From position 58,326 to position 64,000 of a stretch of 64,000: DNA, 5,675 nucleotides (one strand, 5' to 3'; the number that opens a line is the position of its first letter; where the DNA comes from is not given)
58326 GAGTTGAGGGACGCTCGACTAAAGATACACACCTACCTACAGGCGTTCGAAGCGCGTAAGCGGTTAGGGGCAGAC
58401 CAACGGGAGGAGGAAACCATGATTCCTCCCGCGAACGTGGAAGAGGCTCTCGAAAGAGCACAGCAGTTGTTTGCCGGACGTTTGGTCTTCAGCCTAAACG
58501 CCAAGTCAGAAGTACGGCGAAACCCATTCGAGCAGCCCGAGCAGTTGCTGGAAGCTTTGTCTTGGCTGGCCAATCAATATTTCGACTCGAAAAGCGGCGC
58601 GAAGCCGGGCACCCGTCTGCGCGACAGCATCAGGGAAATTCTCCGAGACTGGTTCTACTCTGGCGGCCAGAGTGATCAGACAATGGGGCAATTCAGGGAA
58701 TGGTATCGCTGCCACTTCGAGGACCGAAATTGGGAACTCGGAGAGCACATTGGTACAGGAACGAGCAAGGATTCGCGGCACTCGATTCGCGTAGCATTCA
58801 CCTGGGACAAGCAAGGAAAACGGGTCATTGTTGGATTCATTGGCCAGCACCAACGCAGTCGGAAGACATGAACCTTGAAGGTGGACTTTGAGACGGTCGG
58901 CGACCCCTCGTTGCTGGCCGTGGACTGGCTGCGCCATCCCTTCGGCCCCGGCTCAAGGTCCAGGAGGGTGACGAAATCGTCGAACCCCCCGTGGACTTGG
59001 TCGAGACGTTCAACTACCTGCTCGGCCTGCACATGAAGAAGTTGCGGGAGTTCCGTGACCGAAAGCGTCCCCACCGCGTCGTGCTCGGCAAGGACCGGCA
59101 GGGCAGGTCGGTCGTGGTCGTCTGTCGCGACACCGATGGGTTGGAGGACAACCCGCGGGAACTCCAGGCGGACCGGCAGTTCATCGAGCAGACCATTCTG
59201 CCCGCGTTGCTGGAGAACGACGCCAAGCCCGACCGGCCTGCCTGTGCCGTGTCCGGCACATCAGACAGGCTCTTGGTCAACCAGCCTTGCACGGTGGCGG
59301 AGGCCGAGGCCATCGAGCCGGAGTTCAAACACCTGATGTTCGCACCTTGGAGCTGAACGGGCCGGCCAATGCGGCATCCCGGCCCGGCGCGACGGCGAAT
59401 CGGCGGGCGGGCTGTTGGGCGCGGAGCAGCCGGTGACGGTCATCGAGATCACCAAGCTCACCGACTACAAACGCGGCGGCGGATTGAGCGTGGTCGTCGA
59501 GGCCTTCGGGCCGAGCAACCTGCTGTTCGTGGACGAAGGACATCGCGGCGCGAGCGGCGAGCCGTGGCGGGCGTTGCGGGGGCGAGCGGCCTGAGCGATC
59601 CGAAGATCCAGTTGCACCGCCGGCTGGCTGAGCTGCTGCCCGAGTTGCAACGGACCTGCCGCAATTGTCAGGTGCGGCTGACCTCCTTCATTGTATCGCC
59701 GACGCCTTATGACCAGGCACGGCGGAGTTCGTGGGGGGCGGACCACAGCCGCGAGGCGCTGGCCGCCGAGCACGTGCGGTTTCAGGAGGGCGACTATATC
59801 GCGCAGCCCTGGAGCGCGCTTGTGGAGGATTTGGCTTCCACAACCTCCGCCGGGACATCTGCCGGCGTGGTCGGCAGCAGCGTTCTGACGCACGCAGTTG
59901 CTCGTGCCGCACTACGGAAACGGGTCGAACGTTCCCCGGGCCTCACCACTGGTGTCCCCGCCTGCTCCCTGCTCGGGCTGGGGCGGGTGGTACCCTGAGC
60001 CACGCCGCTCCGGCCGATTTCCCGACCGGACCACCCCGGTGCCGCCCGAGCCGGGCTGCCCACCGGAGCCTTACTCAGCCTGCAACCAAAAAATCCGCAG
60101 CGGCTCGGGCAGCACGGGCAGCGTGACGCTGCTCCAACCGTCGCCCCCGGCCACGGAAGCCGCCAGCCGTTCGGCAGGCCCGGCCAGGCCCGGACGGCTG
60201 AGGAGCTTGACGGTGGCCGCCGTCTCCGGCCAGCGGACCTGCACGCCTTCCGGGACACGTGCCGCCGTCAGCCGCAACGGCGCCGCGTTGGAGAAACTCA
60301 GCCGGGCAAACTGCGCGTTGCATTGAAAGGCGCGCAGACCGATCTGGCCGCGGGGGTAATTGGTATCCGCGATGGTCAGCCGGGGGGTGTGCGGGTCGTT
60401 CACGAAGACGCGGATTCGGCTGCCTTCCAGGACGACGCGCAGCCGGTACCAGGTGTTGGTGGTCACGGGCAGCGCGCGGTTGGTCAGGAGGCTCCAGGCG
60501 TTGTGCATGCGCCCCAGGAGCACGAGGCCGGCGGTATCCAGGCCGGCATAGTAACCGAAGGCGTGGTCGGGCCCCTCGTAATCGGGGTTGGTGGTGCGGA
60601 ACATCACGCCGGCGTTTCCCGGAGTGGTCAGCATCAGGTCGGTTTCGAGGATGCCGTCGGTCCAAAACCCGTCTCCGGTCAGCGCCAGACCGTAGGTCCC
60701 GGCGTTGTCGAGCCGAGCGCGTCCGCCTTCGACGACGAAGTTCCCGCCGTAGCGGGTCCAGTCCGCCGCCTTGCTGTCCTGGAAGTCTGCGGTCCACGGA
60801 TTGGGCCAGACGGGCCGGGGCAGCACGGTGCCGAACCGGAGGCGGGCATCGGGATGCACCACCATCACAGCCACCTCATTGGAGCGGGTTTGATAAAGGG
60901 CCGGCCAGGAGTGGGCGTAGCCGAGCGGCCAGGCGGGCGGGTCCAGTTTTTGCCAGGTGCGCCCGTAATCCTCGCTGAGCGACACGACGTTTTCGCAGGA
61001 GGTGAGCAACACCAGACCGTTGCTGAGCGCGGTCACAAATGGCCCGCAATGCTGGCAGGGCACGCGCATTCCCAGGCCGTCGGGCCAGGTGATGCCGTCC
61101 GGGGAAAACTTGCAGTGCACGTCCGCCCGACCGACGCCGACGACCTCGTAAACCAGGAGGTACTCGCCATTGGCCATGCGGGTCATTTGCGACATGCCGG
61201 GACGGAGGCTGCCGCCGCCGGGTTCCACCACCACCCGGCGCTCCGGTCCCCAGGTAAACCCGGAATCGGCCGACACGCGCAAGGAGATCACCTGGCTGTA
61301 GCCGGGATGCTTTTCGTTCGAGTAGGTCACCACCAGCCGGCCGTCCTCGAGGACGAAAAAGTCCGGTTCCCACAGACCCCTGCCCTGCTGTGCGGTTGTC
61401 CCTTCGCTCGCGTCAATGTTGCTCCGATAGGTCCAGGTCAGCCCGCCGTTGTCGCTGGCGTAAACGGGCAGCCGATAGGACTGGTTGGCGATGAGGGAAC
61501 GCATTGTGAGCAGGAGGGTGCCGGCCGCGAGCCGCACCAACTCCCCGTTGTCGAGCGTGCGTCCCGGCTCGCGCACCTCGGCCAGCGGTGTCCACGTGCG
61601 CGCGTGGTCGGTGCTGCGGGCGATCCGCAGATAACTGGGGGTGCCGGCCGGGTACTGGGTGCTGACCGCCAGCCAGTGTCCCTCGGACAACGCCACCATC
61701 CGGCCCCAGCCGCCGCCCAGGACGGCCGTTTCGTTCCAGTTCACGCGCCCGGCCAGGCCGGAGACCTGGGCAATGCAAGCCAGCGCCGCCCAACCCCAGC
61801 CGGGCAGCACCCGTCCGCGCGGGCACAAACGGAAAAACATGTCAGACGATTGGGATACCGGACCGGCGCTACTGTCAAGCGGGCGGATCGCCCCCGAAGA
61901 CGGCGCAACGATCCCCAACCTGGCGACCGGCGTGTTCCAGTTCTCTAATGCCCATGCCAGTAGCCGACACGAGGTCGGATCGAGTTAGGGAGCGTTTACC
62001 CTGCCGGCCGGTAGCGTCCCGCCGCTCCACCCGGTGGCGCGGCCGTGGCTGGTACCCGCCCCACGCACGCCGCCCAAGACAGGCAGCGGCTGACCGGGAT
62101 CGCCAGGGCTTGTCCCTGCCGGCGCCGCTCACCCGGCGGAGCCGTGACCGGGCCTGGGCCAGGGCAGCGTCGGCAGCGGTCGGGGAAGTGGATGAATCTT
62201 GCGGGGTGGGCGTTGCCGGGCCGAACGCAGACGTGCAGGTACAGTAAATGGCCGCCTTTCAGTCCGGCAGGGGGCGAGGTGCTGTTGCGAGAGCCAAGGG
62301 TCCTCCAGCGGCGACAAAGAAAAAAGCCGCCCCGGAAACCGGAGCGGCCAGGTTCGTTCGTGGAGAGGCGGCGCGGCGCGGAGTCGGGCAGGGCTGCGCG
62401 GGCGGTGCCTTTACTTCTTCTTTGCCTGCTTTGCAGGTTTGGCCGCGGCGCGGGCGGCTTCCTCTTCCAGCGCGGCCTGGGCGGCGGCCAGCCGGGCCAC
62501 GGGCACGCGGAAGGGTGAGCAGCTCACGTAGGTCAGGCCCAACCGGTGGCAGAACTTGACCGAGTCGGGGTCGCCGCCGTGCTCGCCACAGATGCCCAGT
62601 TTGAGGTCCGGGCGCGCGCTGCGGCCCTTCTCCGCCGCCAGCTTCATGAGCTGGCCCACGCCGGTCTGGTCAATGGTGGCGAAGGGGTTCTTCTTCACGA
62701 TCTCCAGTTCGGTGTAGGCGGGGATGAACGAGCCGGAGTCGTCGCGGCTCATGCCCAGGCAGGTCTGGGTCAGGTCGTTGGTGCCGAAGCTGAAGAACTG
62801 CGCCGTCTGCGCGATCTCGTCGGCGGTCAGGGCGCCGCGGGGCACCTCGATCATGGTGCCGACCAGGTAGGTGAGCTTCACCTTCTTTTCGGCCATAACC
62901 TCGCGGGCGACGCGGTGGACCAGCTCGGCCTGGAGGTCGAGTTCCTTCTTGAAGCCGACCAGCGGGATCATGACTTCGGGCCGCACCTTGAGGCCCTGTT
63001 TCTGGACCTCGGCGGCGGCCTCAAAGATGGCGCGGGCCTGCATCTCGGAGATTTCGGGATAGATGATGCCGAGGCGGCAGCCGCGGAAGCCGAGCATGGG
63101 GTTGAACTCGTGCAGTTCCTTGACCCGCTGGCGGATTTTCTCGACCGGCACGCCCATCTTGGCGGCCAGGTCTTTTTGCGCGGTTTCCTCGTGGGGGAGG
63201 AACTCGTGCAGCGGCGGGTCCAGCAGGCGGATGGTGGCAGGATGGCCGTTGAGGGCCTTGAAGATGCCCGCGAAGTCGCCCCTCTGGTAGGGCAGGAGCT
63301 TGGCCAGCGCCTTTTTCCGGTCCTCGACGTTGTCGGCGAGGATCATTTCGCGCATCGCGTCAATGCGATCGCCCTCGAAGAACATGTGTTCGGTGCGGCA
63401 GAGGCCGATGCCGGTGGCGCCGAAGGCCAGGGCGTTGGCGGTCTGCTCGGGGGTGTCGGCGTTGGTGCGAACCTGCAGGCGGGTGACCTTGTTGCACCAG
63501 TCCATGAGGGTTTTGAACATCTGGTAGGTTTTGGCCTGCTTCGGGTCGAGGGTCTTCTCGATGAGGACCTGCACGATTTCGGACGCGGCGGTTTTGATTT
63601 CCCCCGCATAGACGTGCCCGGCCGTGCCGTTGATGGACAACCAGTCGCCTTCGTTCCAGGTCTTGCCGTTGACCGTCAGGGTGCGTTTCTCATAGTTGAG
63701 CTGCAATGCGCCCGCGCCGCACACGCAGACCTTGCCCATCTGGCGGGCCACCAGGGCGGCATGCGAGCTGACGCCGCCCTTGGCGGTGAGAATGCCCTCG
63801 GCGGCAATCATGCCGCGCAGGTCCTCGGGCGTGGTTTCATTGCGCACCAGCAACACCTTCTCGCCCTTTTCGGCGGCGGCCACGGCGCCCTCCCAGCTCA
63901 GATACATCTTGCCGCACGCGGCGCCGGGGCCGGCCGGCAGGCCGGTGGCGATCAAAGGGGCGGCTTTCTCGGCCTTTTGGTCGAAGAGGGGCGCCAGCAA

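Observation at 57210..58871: Intact 525-aa orphan ORF on a 1.66 kb low-GC segment that replaced the middle of a defence/RM-type gene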

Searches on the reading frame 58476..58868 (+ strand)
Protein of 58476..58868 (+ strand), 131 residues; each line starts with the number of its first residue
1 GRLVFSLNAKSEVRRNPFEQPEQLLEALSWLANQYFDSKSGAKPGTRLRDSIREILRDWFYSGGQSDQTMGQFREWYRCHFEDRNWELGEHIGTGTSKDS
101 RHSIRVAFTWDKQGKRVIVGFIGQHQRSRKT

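Call 53: search_solved_structures(query=A3, max_evalue=10, show_alignments=3)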
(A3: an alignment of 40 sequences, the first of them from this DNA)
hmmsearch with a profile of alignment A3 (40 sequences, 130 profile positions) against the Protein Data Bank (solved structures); distinct sequences matched with E-value up to 10: 2.
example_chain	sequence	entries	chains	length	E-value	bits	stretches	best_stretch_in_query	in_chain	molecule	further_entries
7w5z_I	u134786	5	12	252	0.36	14.2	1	19-92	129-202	Cytochrome c oxidase subunit TT9 | COXTT9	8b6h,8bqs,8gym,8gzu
1of3_A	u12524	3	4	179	0.68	13.3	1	80-126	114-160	BETA-MANNOSIDASE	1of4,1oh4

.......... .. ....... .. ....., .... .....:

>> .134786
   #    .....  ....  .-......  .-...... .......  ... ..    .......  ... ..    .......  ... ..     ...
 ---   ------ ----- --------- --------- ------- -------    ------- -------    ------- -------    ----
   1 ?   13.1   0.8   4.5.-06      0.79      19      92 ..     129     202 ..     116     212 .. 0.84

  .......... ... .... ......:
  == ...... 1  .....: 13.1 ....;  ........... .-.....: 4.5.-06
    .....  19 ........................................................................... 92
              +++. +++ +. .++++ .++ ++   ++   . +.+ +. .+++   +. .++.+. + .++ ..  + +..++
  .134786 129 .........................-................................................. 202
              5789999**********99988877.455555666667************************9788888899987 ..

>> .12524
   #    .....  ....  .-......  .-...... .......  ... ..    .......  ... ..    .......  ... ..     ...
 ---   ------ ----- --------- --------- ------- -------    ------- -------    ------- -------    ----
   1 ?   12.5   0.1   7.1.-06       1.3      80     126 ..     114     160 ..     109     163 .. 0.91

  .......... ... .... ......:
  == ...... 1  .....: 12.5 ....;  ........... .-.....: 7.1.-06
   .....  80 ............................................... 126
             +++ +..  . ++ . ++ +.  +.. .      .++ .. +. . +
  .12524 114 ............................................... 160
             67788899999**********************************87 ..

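Call 54: search_protein_families(library=pfam, alignment_id=A3, max_evalue=1)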
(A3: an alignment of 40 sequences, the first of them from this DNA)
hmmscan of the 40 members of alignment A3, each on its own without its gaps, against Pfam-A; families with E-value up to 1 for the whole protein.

A. member 1, seq(131 aa): 0 families

B. families by the number of members that match (of 40 scanned): 10 families
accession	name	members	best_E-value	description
PF01693.22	Cauli_VI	1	0.0089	Ribonuclease H1 N-terminal domain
PF18229.6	GcnA_N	1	0.032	N-acetyl-beta-D-glucosaminidase N-terminal domain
PF03100.22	CcmE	1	0.042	CcmE domain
PF19456.4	MobI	1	0.066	MobI protein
PF25512.1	zf-CCCH_AtC3H23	1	0.11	AtC3H23-like, CCCH zinc finger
PF16480.10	DUF5057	1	0.11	Domain of unknown function (DUF5057)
PF23077.1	zf-C2H2_ZNF462_1st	1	0.11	Zinc finger protein 462, first C2H2 zinc finger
PF07725.18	LRR_3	1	0.14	Leucine Rich Repeat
PF04190.19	GET4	1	0.14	Golgi to ER traffic protein 4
PF03981.17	Ubiq_cyt_C_chap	1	0.2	Ubiquinol-cytochrome C chaperone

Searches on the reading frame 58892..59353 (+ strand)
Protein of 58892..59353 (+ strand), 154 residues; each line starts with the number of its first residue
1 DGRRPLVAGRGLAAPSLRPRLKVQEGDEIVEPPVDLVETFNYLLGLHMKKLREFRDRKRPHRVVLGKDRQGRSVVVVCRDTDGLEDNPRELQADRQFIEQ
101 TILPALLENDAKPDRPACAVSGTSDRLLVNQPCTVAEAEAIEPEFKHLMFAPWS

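Call 6: search_protein_families(library=pfam, proteins=[window:58991-59353:+], max_evalue=1)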
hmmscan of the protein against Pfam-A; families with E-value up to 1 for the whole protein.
window:58991-59353:+ (121 aa): 1 family
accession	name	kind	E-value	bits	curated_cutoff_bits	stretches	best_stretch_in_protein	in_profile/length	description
PF14076.12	DUF4258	-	0.0015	19.2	25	1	22-47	34-59/71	Domain of unknown function (DUF4258)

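Call 7: search_protein_families(library=padloc, proteins=[window:58919-59353:+], max_evalue=1)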
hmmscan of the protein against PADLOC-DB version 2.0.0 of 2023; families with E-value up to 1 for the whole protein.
window:58919-59353:+ (145 aa): 1 family
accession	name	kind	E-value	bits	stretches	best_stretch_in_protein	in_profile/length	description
PDLC03646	MTase_III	-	9.1e-06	21.7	1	25-142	942-1054/1057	Type III methyltransferase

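Call 8: search_protein_families(library=ncbifam, proteins=[window:58919-59353:+], max_evalue=1)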
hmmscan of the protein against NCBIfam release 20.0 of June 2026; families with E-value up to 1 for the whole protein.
window:58919-59353:+ (145 aa): 0 families

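Call 27: search_protein_families(library=padloc, proteins=[window:58892-59353:+], max_evalue=10)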
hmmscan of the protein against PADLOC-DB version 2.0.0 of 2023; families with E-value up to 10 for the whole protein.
seq(154 aa): 1 family
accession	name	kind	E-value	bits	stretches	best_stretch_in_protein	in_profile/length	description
PDLC03646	MTase_III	-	1.1e-05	21.5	1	34-151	942-1054/1057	Type III methyltransferase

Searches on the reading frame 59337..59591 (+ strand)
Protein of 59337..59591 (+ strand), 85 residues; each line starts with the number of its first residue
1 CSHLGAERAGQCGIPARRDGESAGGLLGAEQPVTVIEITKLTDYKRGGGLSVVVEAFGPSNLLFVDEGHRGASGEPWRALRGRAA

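Call 27: search_protein_families(library=padloc, proteins=[window:59337-59591:+], max_evalue=10)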
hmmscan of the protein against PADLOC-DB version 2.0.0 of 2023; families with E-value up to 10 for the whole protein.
seq(85 aa): 1 family
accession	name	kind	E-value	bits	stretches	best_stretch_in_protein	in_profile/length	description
PDLC03654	REase_III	-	9.5e-05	18.3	1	33-74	253-292/1154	Type III restriction enzyme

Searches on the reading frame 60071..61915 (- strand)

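Call 73: search_protein_families(library=pfam, proteins=[window:60071-61915:-], max_evalue=0.0001)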
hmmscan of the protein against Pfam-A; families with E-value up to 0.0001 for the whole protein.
window:60071-61915:- (614 aa): 2 families
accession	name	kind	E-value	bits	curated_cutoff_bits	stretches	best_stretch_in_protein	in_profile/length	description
PF13088.12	BNR_2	-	6.4e-16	59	31.4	1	174-330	44-207/277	BNR repeat-like domain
PF06439.18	3keto-disac_hyd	-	6.2e-13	49.6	26.8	1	374-536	2-181/187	3-keto-disaccharide hydrolase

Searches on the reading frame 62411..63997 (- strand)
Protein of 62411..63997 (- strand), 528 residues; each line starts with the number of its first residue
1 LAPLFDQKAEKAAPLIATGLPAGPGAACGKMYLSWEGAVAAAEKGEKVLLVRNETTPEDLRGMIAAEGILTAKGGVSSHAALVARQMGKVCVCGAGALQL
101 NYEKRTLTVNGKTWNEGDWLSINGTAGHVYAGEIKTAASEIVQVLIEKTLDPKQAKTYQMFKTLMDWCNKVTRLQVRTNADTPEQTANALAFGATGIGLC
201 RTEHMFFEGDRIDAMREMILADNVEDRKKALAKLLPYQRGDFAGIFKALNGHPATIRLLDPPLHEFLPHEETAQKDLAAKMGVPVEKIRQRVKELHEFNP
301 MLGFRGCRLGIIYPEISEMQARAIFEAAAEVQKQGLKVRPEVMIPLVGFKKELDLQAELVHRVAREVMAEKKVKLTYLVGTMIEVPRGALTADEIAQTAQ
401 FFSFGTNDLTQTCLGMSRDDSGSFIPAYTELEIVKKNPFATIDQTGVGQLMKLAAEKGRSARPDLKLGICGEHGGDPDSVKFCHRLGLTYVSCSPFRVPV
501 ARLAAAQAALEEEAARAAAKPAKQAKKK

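Call 73: search_protein_families(library=pfam, proteins=[window:62411-63997:-], max_evalue=0.0001)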
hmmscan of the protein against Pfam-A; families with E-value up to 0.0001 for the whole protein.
window:62411-63997:- (528 aa): 2 families
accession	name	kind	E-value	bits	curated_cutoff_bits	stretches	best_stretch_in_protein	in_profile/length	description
PF02896.24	PEP-utilizers_C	-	1.4e-79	267.8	22.8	1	159-508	5-291/293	PEP-utilising enzyme, PEP-binding domain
PF00391.29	PEP-utilizers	-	4.4e-19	68.3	23.1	1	46-113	3-71/72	PEP-utilising enzyme, mobile domain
